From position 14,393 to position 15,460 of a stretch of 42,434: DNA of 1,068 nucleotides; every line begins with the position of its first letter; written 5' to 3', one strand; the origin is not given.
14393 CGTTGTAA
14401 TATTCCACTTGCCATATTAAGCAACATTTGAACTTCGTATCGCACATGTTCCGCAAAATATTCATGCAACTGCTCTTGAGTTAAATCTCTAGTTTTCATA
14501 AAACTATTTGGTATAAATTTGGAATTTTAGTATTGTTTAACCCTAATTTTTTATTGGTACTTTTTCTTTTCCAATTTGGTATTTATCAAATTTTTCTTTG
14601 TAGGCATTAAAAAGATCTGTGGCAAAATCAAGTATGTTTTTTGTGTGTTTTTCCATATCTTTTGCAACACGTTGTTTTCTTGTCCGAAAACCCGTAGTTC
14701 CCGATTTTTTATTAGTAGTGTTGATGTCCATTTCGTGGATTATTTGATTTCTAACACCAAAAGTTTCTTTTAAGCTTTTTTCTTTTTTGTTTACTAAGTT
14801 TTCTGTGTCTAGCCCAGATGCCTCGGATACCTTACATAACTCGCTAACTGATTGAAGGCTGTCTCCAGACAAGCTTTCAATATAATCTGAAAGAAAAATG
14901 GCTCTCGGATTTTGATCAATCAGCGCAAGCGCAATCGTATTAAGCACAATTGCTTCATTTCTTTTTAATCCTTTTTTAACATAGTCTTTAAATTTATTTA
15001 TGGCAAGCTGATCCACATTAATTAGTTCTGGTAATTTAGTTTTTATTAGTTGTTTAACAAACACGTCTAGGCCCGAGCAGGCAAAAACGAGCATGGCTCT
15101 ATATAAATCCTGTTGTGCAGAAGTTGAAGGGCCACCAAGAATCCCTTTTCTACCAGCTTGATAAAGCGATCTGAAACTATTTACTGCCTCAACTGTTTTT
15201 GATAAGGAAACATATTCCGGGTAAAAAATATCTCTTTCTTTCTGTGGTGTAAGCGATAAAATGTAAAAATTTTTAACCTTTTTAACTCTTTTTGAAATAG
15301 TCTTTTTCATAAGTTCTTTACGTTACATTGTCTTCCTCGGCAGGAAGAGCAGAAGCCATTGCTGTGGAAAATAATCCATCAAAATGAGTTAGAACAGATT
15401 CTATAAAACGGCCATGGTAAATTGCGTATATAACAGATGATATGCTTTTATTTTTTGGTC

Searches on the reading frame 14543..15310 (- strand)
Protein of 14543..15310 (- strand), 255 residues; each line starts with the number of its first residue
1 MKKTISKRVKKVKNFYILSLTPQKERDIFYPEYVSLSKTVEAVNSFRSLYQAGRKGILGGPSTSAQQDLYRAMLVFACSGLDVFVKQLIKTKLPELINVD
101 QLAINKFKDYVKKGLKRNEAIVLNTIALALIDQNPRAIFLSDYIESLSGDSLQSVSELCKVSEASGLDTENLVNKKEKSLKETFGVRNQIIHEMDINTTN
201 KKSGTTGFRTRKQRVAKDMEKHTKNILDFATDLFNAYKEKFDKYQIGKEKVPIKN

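Call 4: search_protein_families(library=pfam, proteins=[window:14543-15310:-], max_evalue=1)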
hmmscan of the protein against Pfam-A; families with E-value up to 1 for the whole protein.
window:14543-15310:- (255 aa): 2 families
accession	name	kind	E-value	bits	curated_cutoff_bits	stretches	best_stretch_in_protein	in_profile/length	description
PF18735.6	HEPN_RiboL-PSP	-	3e-08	34.2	28.4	1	62-197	23-164/191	RiboL-PSP-HEPN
PF16854.11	VPS53_C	-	0.048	14.7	24.7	1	2-47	36-81/89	Vacuolar protein sorting-associated protein 53 C-terminus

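Call 5: search_protein_families(library=padloc, proteins=[window:14543-15310:-], max_evalue=1)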
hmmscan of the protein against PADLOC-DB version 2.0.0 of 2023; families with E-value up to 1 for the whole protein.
window:14543-15310:- (255 aa): 1 family
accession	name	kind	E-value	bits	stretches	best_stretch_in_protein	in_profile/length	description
PDLC02821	DpdC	-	0.004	15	1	67-136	64-136/170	DpdC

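Call 6: search_protein_families(library=ncbifam, proteins=[window:14543-15310:-], max_evalue=1)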
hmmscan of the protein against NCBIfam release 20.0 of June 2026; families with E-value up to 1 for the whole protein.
window:14543-15310:- (255 aa): 0 families

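Call 7: search_protein_families(library=phrogs, proteins=[window:14543-15310:-], max_evalue=1)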
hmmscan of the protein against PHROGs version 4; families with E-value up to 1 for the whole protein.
window:14543-15310:- (255 aa): 3 families
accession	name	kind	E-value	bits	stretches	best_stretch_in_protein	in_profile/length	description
phrog_13503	-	unknown function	3e-07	31.3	1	66-202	26-165/193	-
phrog_344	-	tail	0.14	13.2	1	106-183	60-131/137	tail assembly chaperone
phrog_5495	-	unknown function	0.25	12.2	1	194-247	15-68/78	-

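Call 9: search_solved_structures(query=window:14543-15310:-, max_evalue=10)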
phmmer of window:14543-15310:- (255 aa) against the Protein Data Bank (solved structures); distinct sequences matched with E-value up to 10: 0.

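Call 12: find_homologous_proteins(query=window:14543-15310:-)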
Query window:14543-15310:- (255 aa): 217 proteins with E <= 0.001 among 1027 candidates; the best 120 are listed.
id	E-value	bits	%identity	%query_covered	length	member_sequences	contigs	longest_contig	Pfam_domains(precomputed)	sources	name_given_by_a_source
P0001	5.0e-159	545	100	100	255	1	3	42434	PF18735.7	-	-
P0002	3.5e-94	333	65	93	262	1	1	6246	PF18735.7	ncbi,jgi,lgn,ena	ncbi:MAG: HEPN domain-containing protein [Candidatus Buchananbacteria bacterium]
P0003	1.2e-92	328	62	97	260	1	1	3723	PF18735.7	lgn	-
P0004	1.6e-92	328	63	95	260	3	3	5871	PF18735.7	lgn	-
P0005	3.0e-91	323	62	98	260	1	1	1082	PF18735.7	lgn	-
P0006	4.6e-91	323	65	96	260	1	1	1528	PF18735.7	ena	-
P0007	6.3e-90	319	63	91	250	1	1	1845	PF18735.7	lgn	-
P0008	1.8e-89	318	61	98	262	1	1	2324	PF18735.7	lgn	-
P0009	2.4e-89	317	60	98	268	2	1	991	PF18735.7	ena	-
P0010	6.4e-89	316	63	95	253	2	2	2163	PF18735.7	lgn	-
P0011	8.9e-89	315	59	93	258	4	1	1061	PF18735.7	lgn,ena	-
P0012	6.7e-88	313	60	96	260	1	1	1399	PF18735.7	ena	-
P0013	1.0e-87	312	62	93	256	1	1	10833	PF18735.7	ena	-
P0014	3.8e-87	310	61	93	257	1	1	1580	PF18735.7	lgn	-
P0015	4.5e-87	310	61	95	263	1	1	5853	PF18735.7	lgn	-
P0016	2.7e-86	307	62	95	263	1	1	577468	PF18735.7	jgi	jgi:hypothetical protein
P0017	2.7e-86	307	62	98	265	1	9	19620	PF18735.7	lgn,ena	-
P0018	1.2e-85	305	63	93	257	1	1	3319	PF18735.7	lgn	-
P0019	1.4e-85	305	59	95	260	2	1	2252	PF18735.7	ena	-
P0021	2.2e-85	304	61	96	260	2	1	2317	PF18735.7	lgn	-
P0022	4.1e-85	303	60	93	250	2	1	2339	PF18735.7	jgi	jgi:hypothetical protein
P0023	2.0e-84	301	60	94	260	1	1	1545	PF18735.7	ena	-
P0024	5.4e-84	300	60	93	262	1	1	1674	PF18735.7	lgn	-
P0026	1.1e-83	299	60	93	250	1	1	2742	PF18735.7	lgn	-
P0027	1.2e-83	299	62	91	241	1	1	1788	PF18735.7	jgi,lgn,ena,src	-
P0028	1.8e-83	298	57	95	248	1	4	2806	PF18735.7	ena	-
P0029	3.2e-83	297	59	96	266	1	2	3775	PF18735.7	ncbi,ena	-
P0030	4.1e-83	297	58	93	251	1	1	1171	PF18735.7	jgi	jgi:hypothetical protein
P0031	4.9e-83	297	59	93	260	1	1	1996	PF18735.7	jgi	jgi:hypothetical protein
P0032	6.1e-83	296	59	95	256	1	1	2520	PF18735.7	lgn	-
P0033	7.9e-83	296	59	93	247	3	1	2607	PF18735.7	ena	-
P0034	1.4e-82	295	58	94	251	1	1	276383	PF18735.7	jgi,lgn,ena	-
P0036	1.8e-82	295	58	94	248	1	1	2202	PF18735.7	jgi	jgi:hypothetical protein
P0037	2.2e-82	294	58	93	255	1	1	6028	PF18735.7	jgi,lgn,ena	-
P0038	3.6e-82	294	57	98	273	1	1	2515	PF18735.7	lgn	-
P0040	5.4e-82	293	60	94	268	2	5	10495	PF18735.7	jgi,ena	-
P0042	9.0e-82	292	59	94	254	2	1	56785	PF18735.7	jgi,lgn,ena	-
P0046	3.4e-81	291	57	96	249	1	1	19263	PF18735.7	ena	-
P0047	5.8e-81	290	58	93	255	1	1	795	PF18735.7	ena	-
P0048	7.6e-81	289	58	93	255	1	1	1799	PF18735.7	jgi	-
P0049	7.7e-81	289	57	99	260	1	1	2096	PF18735.7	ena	-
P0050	7.7e-81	289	58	95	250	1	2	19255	PF18735.7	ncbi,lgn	-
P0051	8.3e-81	289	58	94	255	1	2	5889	PF18735.7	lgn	-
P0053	1.9e-80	288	58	94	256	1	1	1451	PF18735.7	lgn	-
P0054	2.6e-80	288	59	93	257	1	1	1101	PF18735.7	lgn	-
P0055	3.2e-80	287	57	95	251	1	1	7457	PF18735.7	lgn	-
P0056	3.6e-80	287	62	87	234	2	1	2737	PF18735.7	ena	-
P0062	2.4e-79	285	57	93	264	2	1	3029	PF18735.7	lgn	-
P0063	2.5e-79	284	55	94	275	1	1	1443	PF18735.7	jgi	jgi:hypothetical protein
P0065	1.5e-78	282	56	98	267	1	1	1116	PF18735.7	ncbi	-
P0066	2.0e-78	282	57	91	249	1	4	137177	PF18735.7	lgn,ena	-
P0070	1.0e-77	279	56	98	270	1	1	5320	PF18735.7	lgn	-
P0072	6.3e-77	277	56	93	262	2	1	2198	PF18735.7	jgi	jgi:hypothetical protein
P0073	9.0e-77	276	58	93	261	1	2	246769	PF18735.7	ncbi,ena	-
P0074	9.5e-77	276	54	97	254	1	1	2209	PF18735.7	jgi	jgi:hypothetical protein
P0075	1.8e-76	275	57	93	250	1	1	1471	PF18735.7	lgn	-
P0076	5.3e-76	274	58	89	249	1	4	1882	PF18735.7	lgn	-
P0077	2.5e-75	271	57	91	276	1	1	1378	PF18735.7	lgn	-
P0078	1.0e-74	269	57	91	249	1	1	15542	PF18735.7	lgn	-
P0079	1.8e-74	269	55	95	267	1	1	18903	PF18735.7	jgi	jgi:hypothetical protein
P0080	1.2e-73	266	56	93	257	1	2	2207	PF18735.7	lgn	-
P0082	3.2e-73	265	55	96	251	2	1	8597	PF18735.7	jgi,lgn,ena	jgi:hypothetical protein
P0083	1.2e-72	263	57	92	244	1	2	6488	PF18735.7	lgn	-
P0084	1.5e-72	262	57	94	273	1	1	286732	PF18735.7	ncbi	-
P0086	3.1e-72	261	54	91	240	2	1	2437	PF18735.7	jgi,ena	-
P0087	4.9e-71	257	53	98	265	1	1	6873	PF18735.7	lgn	-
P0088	7.9e-71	257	54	93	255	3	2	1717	PF18735.7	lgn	-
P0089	2.9e-70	255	52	93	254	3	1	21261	PF18735.7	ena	-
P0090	9.6e-70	253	54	93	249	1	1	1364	PF18735.7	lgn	-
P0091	1.2e-69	253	53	95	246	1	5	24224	PF18735.7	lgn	-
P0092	5.5e-69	251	64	76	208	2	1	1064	PF18735.7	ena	-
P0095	3.7e-68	248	53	94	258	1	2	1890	PF18735.7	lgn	-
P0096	2.7e-66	242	52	93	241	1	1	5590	PF18735.7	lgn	-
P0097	3.4e-66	242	51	86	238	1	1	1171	PF18735.7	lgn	-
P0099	9.5e-65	237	53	91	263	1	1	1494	PF18735.7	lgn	-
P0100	2.8e-64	235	49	96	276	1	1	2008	PF18735.7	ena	-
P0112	8.7e-58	214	53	85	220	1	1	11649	PF18735.7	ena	-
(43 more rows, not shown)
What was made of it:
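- On HEPN superfamily / HEPN_RiboL-PSP (PF18735): Most homologs carry PF18735 precomputed (call 12).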

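Call 14: find_related_loci(query=A1, collection=genome_contigs, flank=8000)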
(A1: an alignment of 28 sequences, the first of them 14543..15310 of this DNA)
Query A1 (255 aa) in genome_contigs; peptide patterns used: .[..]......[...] (x = any residue, [..] = any of these).
40 stretches matched a pattern; 8 encode a relative of the query (tblastn E <= 1e-3); 8 distinct loci.
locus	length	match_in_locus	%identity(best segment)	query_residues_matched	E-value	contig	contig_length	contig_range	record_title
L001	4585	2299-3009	65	15-250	3e-103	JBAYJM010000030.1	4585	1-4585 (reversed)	MAG: Candidatus Buchananbacteria bacterium isolate SO_2016_GW1_56 scaffold36836_OW334_2016, whole genome shotgun sequenc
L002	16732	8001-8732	63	10-252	4e-102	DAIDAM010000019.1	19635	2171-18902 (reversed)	MAG TPA_asm: bacterium isolate clean1841 k141_25218, whole genome shotgun sequence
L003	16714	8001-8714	58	15-250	1e-84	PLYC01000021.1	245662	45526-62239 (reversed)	MAG: Candidatus Doudnabacteria bacterium isolate palsa_1336 73.20120700_P3D.308_contig_11217, whole genome shotgun seque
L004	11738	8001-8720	57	13-251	5e-83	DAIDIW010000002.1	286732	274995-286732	MAG TPA_asm: Candidatus Kaiserbacteria bacterium isolate clean371 k141_606917, whole genome shotgun sequence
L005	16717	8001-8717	51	2-241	8e-76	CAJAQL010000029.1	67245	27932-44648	MAG: uncultured Parcubacteria group bacterium isolate B-4_bin-014 genome assembly, contig: bin-014:29/38, whole genome s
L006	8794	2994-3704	53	10-246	6e-76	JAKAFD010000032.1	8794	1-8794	MAG: bacterium isolate WY1.bin77 NODE_13134_length_8794_cov_2.874005, whole genome shotgun sequence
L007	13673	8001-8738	44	3-247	5e-60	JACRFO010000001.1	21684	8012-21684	MAG: Candidatus Kerfeldbacteria bacterium isolate NC_groundwater_1727_Pr3_B-0.1um_56_8 SR-2_scaffold_141_36911, whole ge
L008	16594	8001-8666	42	2-242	7e-50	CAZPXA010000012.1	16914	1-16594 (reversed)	MAG TPA_asm: uncultured Candidatus Saccharibacteria bacterium isolate binchicken_co134_412 genome assembly, contig: NODE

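Call 27: find_related_loci(query=A1, collection=metagenome_contigs, flank=6000)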
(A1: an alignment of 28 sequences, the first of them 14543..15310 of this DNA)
Query A1 (255 aa) in metagenome_contigs; peptide patterns used: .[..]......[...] (x = any residue, [..] = any of these).
63 stretches matched a pattern; 30 encode a relative of the query (tblastn E <= 1e-3); 30 distinct loci.
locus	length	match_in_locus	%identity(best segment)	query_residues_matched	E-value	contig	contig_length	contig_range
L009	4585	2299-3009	65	15-250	4e-103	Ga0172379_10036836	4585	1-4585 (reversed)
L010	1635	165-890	60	10-250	3e-104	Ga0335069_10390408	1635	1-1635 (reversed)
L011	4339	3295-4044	57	3-251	5e-96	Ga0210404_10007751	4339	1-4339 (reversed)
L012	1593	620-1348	59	6-246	1e-99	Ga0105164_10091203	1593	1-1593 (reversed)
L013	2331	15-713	60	15-246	5e-96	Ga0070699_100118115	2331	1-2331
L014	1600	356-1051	62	10-241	1e-98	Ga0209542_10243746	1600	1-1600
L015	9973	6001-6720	58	14-252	2e-92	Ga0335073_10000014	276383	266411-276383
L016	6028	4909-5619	58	15-250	3e-92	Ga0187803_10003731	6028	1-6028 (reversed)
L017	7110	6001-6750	57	3-251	2e-92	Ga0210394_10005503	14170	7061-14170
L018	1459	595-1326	59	10-253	3e-98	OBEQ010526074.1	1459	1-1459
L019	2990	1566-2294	56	11-252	1e-92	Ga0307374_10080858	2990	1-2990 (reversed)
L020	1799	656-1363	58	15-251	5e-96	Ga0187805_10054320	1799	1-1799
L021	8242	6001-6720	60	15-253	2e-90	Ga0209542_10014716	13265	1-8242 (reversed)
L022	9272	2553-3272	60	15-253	3e-90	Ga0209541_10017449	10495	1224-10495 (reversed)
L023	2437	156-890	53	8-251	1e-86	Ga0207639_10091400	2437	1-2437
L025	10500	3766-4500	51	3-246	3e-79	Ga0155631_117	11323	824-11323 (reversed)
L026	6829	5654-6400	55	1-250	3e-76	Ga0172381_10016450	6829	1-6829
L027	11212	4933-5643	50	15-250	1e-68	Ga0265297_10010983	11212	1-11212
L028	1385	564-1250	48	13-241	4e-71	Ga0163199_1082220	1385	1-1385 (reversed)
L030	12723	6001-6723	59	14-252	3e-91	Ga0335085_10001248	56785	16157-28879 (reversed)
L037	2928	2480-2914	33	65-212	3e-16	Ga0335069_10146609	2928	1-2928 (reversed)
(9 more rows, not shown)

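Call 38: search_solved_structures(query=A1, max_evalue=10)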
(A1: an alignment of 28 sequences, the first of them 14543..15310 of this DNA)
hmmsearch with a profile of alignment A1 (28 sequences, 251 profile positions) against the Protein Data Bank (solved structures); distinct sequences matched with E-value up to 10: 2.
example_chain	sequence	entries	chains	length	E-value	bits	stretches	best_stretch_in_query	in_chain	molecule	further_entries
1x3o_A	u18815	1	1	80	1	12.1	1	128-180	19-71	acyl carrier protein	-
6s9p_A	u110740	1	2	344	2.5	10.8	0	123-187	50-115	internal Lock2 fused to target peptide KRKAKITWKR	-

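Call 48: search_protein_families(library=pfam, proteins=[L001:705-1463:+, L001:1469-1867:+, L002:6806-7609:+, L006:1964-2590:+, L021:4829-5596:+, L027:3924-4541:+, L025:2115-3074:+, L019:48-1118:+, L011:2083-2916:+, L004:6266-7189:+], max_evalue=0.01)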
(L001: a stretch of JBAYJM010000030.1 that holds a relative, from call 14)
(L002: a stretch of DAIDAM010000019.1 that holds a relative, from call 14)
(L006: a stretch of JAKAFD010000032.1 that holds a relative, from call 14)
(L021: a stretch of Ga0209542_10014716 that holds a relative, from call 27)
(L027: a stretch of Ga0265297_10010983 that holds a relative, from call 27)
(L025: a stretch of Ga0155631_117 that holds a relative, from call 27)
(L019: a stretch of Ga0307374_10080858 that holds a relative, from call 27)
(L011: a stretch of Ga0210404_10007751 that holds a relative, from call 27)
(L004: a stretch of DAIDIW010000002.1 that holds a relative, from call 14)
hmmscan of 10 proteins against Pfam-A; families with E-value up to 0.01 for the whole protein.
L001:705-1463:+ (253 aa): 1 family
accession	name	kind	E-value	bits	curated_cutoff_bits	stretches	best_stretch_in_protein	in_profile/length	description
PF11463.14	R-HINP1I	-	9e-89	296.9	25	1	44-251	1-208/208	R.HinP1I restriction endonuclease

L001:1469-1867:+ (133 aa): 1 family
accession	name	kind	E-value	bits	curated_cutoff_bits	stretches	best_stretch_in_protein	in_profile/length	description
PF03852.21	Vsr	-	1.3e-30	105.5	27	1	2-71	1-70/74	DNA mismatch endonuclease Vsr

L002:6806-7609:+ (268 aa): 1 family
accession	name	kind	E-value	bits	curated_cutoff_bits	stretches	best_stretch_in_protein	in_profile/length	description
PF15515.12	MvaI_BcnI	-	9.6e-68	229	25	1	17-261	1-227/227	MvaI/BcnI restriction endonuclease family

L006:1964-2590:+ (209 aa): 1 family
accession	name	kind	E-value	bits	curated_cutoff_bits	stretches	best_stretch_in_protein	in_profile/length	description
PF09568.16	RE_MjaI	-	5.8e-45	153.5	22.7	1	4-177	1-164/164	MjaI restriction endonuclease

L021:4829-5596:+ (256 aa): 2 families
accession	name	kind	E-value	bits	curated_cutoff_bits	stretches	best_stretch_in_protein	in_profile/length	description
PF22518.2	DUF6997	-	9.6e-51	172.8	27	1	83-251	2-174/175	Domain of unknown function (DUF6997)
PF22515.2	DUF6996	-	3.4e-21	75.5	27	1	5-81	2-71/71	Domain of unknown function (DUF6996)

L027:3924-4541:+ (206 aa): 2 families
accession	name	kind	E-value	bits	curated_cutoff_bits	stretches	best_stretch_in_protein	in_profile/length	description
PF02976.21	MutH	-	1.8e-08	34.6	23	1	64-119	16-72/103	DNA mismatch repair enzyme MutH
PF15515.12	MvaI_BcnI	-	0.0047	17.4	25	1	24-75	7-55/227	MvaI/BcnI restriction endonuclease family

L025:2115-3074:+ (320 aa): 1 family
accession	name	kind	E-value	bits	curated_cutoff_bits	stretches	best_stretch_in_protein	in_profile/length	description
PF00291.31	PALP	-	1.4e-81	274.5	35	1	17-308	2-295/295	Pyridoxal-phosphate dependent enzyme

L019:48-1118:+ (357 aa): 2 families
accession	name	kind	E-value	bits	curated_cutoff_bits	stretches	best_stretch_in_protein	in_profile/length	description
PF00589.27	Phage_integrase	-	3.9e-13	50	27.1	1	176-324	7-155/172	Phage integrase family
PF11269.13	DUF3069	-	0.0057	17.3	25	0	118-154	24-60/119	Protein of unknown function (DUF3069)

L011:2083-2916:+ (278 aa): 1 family
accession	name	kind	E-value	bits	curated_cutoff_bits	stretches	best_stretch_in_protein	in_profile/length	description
PF03611.19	EIIC-GAT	-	0.003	17.1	24.2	1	6-68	122-184/394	PTS system sugar-specific permease component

L004:6266-7189:+ (308 aa): 14 families
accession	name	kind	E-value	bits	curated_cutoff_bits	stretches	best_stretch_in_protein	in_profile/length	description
PF07992.20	Pyr_redox_2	-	2.2e-42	145.9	26.1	1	2-290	1-287/291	Pyridine nucleotide-disulphide oxidoreductase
PF13738.12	Pyr_redox_3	-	7.4e-23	81.7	30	2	69-277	91-305/305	Pyridine nucleotide-disulphide oxidoreductase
PF00070.33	Pyr_redox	-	1.6e-10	41.8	22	1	147-218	2-79/82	Pyridine nucleotide-disulphide oxidoreductase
PF03486.20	HI0933_like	-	3.3e-09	37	50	0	146-179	2-35/244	HI0933-like protein Rossmann domain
PF01266.30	DAO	-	4.9e-09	36.6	27.9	1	146-179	1-34/353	FAD dependent oxidoreductase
PF12831.13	FAD_oxidored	-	1.3e-08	35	27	1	3-39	1-39/416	FAD dependent oxidoreductase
PF01134.28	GIDA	-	7.3e-08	32.3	22.1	1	146-177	1-32/391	Glucose inhibited division protein A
PF00890.30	FAD_binding_2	-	2.1e-07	31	20.4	0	3-49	1-49/414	FAD binding domain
PF05834.18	Lycopene_cycl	-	8.2e-05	22.3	23.4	0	146-174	1-31/380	Lycopene cyclase protein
PF01494.25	FAD_binding_3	-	9.1e-05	22.3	22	0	145-179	2-36/349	FAD binding domain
PF13454.12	NAD_binding_9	-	0.00024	21.6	21.8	0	60-112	101-153/155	FAD-NAD(P)-binding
PF01946.23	Thi4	-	0.00043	20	26.2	0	2-34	18-51/235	Thi4 family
PF13241.12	NAD_binding_7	-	0.0016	19.4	22.1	0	144-188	7-52/104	Putative NAD(P)-binding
PF13450.12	NAD_binding_8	-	0.0023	18.6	21.9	0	149-178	1-30/68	NAD(P)-binding Rossmann-like domain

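Call 49: search_protein_families(library=pfam, proteins=[L002:6066-6809:+, L006:628-1959:+, L021:3634-4821:+, L027:3104-3916:+, L025:1053-2075:+, L015:4531-5157:+, L026:4872-5213:+, L017:5267-5650:-, L016:2369-3814:-, L003:5622-6707:-], max_evalue=0.01)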
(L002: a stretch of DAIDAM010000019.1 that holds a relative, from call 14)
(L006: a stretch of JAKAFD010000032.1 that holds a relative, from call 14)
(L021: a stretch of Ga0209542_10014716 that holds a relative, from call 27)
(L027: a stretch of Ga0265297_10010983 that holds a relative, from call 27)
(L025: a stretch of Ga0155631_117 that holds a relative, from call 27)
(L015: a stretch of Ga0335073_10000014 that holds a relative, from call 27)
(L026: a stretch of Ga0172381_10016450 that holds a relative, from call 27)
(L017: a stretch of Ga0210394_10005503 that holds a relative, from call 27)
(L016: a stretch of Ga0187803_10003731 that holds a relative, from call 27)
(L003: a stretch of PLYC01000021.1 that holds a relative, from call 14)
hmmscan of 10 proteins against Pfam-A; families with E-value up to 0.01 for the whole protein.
L002:6066-6809:+ (248 aa): 8 families
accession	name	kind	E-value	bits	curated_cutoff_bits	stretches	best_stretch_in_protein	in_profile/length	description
PF01555.25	N6_N4_Mtase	-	6.1e-41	141.2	26.7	1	28-235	1-220/221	DNA methylase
PF02086.21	MethyltransfD12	-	8.2e-05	22.9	22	1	186-240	10-64/253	D12 class N6 adenine-specific DNA methyltransferase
PF13847.12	Methyltransf_31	-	0.00021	21.4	27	1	196-243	3-53/145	Methyltransferase domain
PF09445.16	Methyltransf_15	-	0.00036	20.6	22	0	198-248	2-52/165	RNA cap guanine-N2 methyltransferase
PF13649.12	Methyltransf_25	-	0.00072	20.6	27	0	200-243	1-46/97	Methyltransferase domain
PF01170.24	UPF0020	-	0.0019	18.4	22.3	0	196-232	28-64/197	RMKL-like, methyltransferase domain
PF08241.18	Methyltransf_11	-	0.0021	19.1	21.2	0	206-242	6-42/95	Methyltransferase domain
PF02384.22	N6_Mtase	-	0.0052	16.6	20.4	0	10-49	108-146/311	N-6 DNA Methylase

L006:628-1959:+ (444 aa): 2 families
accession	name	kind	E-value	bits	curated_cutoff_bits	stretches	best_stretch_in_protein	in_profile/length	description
PF01555.25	N6_N4_Mtase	-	1.5e-43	149.8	26.7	1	40-271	1-221/221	DNA methylase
PF00565.23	SNase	-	9.8e-06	26.4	21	1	368-427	19-76/107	Staphylococcal nuclease homologue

L021:3634-4821:+ (396 aa): 4 families
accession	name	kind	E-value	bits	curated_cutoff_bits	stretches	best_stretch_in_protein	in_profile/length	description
PF01555.25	N6_N4_Mtase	-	2.1e-58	198.3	26.7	1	34-256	1-219/221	DNA methylase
PF01170.24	UPF0020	-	0.00013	22.2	22.3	0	213-284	23-84/197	RMKL-like, methyltransferase domain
PF13847.12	Methyltransf_31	-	0.0042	17.2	27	0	218-265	3-47/145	Methyltransferase domain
PF03602.21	Cons_hypoth95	-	0.0069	16.5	24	0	15-46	93-126/182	Conserved hypothetical protein 95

L027:3104-3916:+ (271 aa): 3 families
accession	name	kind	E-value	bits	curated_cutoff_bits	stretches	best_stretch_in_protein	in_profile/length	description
PF01555.25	N6_N4_Mtase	-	1.4e-57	195.6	26.7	1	40-263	1-220/221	DNA methylase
PF13847.12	Methyltransf_31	-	0.0013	18.9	27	0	223-268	2-50/145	Methyltransferase domain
PF08241.18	Methyltransf_11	-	0.0092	17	21.2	0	87-103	79-95/95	Methyltransferase domain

L025:1053-2075:+ (341 aa): 1 family
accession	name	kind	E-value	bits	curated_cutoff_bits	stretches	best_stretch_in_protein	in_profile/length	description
PF01048.26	PNP_UDP_1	-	2.4e-12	47.2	25.1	1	24-249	3-208/233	Phosphorylase superfamily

L015:4531-5157:+ (209 aa): 0 families

L026:4872-5213:+ (114 aa): 1 family
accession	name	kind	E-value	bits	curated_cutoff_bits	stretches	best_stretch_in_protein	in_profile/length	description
PF19991.5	HMA_2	-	0.0025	18.2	30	1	31-83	87-139/154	Heavy metal associated domain 2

L017:5267-5650:- (128 aa): 0 families

L016:2369-3814:- (482 aa): 2 families
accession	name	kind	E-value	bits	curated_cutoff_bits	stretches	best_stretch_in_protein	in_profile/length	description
PF13676.11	TIR_2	-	3.8e-18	66.6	28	1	10-148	1-122/122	TIR domain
PF08357.16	SEFIR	-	2.4e-17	64.1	23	1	9-126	2-115/150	SEFIR domain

L003:5622-6707:- (362 aa): 2 families
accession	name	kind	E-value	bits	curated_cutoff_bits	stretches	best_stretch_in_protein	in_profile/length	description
PF00149.33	Metallophos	-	8.8e-09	36.5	21.5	1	150-306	5-190/191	Calcineurin-like phosphoesterase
PF12850.12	Metallophos_2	-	1.3e-05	25.7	27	1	149-307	4-119/154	Calcineurin-like phosphoesterase superfamily domain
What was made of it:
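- On PrrC/RloC-type R-M-associated anticodon nuclease: The neighbouring R-M systems are type II (calls 48, 49).
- Closest known: R-M-linked HEPN anticodon nucleases PrrC/EcoprrI and RloC. Different: HEPN255 is 255 aa without an ATPase, follows type II systems with six different nucleases, and has its own small partner (calls 4, 48, 49).
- The R-M genes upstream of the cassette differ among loci (calls 48, 49).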
